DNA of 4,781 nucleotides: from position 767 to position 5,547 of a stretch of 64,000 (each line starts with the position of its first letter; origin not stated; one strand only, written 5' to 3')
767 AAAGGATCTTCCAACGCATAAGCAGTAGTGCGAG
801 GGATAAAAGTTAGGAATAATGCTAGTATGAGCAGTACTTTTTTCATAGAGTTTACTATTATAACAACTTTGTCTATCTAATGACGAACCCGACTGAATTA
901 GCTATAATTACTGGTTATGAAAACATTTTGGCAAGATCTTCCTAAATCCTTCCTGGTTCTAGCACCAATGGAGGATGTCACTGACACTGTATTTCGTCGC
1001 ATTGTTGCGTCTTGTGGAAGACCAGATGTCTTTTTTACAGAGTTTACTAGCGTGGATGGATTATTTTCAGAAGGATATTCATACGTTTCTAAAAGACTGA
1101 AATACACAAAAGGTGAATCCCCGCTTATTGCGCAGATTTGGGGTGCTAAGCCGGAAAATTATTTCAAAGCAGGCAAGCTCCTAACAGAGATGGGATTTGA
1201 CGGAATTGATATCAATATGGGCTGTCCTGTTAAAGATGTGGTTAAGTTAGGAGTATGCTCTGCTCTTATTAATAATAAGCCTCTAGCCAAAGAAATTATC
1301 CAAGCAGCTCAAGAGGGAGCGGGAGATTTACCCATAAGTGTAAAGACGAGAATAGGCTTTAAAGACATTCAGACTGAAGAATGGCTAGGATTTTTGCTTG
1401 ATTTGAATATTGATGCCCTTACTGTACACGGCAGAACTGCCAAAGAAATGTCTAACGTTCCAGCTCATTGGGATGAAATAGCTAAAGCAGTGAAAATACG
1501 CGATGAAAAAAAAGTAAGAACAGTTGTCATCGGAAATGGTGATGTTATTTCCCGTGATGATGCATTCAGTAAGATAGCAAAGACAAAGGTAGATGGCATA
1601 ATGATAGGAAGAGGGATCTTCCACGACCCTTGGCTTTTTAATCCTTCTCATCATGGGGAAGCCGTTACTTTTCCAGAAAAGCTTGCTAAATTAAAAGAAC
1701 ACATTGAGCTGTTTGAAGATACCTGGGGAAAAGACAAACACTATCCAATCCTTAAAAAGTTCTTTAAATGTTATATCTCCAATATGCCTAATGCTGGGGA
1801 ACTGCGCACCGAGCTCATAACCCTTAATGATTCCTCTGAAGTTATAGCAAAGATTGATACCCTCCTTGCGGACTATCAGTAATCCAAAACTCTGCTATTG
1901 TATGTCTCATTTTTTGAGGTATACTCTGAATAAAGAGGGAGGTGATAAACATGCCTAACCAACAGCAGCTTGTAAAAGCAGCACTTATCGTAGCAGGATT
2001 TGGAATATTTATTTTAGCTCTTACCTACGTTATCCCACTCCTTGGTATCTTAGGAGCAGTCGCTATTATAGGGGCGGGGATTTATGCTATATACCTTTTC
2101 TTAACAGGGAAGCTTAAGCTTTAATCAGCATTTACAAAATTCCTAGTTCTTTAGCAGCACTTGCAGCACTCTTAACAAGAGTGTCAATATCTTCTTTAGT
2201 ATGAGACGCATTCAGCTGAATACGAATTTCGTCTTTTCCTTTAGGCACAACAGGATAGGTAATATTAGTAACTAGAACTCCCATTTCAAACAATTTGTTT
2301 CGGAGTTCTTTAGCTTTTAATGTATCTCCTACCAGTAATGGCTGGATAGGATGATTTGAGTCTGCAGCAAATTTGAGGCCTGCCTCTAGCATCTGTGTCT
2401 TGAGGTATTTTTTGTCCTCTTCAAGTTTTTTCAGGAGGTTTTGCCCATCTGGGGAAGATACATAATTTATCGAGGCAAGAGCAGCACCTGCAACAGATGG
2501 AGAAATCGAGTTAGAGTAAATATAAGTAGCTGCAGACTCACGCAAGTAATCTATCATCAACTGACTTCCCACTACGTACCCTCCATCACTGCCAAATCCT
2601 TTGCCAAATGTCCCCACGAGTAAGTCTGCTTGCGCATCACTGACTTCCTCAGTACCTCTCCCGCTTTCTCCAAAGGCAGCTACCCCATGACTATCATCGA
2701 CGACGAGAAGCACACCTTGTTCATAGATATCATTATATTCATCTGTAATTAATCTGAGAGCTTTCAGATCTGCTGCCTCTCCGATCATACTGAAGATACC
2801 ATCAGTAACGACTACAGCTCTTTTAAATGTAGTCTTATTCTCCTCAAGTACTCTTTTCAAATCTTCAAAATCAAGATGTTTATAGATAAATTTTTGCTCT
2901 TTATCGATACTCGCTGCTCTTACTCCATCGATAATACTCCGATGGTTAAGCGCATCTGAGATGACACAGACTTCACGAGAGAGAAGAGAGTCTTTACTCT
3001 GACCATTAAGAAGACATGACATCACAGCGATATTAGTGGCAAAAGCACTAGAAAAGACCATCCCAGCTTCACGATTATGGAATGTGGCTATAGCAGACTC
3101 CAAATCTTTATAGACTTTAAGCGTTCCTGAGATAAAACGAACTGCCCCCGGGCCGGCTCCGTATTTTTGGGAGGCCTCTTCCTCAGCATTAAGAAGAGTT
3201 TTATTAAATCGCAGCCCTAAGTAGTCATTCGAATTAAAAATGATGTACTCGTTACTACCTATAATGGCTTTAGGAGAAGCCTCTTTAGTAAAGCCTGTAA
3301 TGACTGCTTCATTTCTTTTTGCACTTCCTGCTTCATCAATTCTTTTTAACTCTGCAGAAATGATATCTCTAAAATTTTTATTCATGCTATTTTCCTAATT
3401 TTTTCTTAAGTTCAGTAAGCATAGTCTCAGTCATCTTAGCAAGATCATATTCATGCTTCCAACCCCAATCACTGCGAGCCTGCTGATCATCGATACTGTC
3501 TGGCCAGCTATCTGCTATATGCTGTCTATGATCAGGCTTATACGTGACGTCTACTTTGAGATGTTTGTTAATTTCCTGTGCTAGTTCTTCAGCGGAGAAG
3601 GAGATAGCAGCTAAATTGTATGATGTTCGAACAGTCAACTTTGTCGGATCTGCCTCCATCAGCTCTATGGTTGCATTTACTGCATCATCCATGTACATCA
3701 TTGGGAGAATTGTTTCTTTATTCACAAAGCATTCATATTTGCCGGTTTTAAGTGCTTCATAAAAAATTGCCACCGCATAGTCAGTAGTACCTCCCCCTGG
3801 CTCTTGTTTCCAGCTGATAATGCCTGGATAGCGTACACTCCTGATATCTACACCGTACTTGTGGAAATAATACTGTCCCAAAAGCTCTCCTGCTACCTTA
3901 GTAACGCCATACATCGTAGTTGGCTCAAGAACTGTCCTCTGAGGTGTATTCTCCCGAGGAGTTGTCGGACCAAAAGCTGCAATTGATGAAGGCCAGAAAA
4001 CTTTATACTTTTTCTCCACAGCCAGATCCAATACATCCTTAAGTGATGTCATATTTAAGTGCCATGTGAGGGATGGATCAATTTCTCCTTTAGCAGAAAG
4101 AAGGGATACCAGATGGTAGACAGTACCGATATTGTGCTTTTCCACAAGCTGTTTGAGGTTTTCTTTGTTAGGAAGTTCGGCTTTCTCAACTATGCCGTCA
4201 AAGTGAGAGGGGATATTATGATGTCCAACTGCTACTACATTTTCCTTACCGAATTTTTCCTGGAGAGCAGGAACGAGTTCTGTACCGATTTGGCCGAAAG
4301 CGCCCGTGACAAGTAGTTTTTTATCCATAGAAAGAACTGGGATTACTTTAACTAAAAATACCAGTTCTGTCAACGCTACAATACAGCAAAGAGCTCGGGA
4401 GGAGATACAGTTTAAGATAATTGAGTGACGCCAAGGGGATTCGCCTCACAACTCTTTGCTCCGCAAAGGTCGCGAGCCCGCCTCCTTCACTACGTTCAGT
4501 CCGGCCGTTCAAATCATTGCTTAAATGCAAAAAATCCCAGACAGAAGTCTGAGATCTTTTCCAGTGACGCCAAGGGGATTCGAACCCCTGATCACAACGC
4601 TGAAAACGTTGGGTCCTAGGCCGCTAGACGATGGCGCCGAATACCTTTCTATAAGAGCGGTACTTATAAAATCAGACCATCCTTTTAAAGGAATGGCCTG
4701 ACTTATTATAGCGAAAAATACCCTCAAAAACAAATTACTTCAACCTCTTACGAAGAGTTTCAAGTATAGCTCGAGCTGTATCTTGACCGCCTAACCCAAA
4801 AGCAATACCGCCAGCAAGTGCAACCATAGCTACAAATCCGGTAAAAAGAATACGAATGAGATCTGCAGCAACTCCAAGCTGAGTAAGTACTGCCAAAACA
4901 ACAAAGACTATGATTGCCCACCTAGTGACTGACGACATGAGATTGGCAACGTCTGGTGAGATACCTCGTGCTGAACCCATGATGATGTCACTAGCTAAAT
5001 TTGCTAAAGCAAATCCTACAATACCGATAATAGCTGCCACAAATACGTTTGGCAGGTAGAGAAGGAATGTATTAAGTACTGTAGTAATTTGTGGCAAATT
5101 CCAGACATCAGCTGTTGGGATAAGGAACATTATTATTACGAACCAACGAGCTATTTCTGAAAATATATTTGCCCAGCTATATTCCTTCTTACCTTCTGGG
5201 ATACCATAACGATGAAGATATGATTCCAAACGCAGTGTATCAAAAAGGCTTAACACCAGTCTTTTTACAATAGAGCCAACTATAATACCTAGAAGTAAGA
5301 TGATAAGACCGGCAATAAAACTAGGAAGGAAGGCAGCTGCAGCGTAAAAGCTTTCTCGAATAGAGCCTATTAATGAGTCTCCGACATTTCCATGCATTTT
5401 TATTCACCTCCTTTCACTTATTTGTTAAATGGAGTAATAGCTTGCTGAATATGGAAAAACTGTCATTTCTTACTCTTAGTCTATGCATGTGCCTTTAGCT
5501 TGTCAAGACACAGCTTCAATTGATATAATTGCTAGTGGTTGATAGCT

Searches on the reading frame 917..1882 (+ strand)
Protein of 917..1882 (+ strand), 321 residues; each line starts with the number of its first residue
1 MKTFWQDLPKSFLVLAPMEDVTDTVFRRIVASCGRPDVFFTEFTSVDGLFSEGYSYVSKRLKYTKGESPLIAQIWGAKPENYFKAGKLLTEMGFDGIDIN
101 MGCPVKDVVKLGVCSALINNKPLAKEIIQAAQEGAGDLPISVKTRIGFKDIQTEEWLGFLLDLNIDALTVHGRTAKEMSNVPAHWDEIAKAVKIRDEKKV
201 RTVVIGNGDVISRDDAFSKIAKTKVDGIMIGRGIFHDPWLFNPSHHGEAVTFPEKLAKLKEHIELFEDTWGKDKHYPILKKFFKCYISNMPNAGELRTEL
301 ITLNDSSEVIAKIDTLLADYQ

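Call 27: search_protein_families(library=pfam, proteins=[window:917-1882:+], max_evalue=0.00001)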
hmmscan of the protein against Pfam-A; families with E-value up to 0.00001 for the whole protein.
window:917-1882:+ (321 aa): 1 family
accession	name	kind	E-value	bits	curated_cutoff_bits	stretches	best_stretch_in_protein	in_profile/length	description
PF01207.24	Dus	-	2.1e-56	191.8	20.4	1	15-313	2-302/311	Dihydrouridine synthase (Dus)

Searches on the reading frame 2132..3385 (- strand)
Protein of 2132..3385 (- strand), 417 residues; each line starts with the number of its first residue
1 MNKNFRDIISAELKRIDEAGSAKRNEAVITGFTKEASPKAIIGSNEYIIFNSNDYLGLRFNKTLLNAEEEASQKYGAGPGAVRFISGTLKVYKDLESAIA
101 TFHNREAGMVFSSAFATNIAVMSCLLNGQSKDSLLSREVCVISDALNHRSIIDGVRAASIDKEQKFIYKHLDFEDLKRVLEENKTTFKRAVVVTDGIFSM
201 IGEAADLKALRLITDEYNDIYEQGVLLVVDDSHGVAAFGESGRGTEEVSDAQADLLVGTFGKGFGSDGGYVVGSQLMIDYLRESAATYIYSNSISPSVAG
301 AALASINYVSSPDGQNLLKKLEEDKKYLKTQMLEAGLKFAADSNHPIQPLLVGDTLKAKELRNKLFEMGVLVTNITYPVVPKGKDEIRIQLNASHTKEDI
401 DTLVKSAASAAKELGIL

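Call 27: search_protein_families(library=pfam, proteins=[window:2132-3385:-], max_evalue=0.00001)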
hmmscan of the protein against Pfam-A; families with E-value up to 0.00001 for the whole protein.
window:2132-3385:- (417 aa): 1 family
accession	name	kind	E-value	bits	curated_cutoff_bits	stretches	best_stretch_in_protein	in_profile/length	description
PF00155.27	Aminotran_1_2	-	7.5e-46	157.4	19.7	1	47-405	3-359/361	Aminotransferase class I and II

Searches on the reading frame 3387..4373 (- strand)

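Call 27: search_protein_families(library=pfam, proteins=[window:3387-4373:-], max_evalue=0.00001)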
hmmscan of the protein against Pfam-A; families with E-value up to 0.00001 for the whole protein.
window:3387-4373:- (328 aa): 4 families
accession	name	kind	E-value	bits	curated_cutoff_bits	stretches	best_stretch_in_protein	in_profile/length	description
PF01370.27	Epimerase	-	4.3e-25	89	20.9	1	21-241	2-227/240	NAD dependent epimerase/dehydratase family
PF16363.11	GDP_Man_Dehyd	-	2.5e-17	63.8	27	1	21-318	1-332/332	GDP-mannose 4,6 dehydratase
PF04321.23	RmlD_sub_bind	-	1.4e-09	37.9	27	1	19-165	2-135/287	RmlD substrate binding domain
PF07993.18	NAD_binding_4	-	4.8e-06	26.4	20.1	0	72-234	81-257/258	Male sterility protein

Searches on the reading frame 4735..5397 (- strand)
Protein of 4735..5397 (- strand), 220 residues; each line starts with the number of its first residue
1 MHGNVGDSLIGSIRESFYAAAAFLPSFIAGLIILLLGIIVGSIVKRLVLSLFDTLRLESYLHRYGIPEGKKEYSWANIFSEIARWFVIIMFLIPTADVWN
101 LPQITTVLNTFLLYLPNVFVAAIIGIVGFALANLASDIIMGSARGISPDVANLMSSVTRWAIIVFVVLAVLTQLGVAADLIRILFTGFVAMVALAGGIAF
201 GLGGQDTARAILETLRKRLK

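Call 27: search_protein_families(library=pfam, proteins=[window:4735-5397:-], max_evalue=0.00001)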
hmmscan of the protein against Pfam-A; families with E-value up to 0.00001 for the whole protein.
window:4735-5397:- (220 aa): 1 family
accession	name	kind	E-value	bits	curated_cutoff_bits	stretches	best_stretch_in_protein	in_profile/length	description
PF05552.17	MS_channel_1st_1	-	6.9e-11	42.3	22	1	105-140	4-39/50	Mechanosensitive ion channel, conserved TM helix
